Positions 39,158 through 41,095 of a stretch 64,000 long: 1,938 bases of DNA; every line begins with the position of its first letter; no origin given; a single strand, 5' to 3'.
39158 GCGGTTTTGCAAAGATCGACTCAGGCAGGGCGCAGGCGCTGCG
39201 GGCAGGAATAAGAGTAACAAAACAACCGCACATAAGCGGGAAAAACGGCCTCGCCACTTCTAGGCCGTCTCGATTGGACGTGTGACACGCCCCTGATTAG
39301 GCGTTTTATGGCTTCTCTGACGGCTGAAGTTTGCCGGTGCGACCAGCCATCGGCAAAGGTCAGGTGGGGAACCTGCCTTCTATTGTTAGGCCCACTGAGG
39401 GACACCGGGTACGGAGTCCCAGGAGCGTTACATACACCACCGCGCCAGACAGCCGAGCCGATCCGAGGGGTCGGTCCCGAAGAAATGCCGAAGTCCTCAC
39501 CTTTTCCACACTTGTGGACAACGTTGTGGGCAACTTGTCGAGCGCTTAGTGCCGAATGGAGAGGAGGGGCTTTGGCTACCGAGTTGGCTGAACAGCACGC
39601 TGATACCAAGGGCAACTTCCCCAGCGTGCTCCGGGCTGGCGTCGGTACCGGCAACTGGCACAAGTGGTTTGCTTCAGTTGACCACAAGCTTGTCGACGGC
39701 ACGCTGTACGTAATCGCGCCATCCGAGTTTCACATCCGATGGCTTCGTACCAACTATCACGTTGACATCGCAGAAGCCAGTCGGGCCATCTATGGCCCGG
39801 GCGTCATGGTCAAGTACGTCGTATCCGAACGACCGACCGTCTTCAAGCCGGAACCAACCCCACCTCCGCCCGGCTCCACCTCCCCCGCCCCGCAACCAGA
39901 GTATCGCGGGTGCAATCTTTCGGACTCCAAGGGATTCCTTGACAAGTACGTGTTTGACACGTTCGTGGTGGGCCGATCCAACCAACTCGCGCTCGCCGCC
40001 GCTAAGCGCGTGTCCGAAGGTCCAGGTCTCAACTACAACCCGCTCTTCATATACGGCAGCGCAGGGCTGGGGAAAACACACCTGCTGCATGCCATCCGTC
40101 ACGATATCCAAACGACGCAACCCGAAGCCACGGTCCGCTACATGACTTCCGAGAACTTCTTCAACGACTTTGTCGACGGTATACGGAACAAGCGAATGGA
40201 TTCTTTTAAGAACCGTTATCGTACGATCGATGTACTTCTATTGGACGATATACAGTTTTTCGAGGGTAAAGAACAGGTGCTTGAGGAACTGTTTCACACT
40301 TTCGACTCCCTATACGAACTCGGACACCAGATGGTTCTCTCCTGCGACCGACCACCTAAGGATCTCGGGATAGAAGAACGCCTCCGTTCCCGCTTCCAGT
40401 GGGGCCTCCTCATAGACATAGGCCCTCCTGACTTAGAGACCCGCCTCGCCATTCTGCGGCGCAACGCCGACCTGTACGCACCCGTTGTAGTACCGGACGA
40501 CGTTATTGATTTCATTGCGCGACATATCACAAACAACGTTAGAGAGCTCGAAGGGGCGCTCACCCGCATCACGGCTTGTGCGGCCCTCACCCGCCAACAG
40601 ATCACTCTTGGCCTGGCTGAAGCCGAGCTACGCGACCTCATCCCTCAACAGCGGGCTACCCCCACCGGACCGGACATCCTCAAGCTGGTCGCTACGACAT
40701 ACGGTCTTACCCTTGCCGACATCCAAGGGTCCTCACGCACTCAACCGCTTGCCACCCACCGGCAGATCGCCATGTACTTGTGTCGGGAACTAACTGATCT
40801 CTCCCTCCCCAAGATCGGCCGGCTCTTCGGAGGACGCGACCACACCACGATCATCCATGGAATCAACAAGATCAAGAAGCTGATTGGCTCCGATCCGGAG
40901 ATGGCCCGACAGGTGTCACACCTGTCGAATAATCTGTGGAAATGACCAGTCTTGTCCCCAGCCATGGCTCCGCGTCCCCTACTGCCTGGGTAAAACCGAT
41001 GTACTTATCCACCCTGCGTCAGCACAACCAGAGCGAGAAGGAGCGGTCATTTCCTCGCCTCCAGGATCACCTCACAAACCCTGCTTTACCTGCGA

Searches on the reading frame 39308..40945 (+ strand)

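Call 37: search_protein_families(library=pfam, proteins=[window:39308-40945:+], max_evalue=0.00001)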
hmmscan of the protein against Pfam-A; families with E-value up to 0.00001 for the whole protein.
window:39308-40945:+ (545 aa): 4 families
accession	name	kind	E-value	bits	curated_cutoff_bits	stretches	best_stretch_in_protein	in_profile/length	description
PF00308.24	Bac_DnaA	-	7.3e-65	218.5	23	1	213-370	4-162/162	Bacterial DnaA ATPAse domain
PF08299.17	Bac_DnaA_C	-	1.3e-28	99.2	31.5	1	456-522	3-69/69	Bacterial dnaA protein helix-turn-helix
PF11638.13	DnaA_N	-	3.8e-07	30.2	24.6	1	107-157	10-62/65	DnaA N-terminal domain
PF01695.23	IstB_IS21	-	4.1e-06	26.9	24.1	1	246-345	95-191/238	IstB-like ATP binding protein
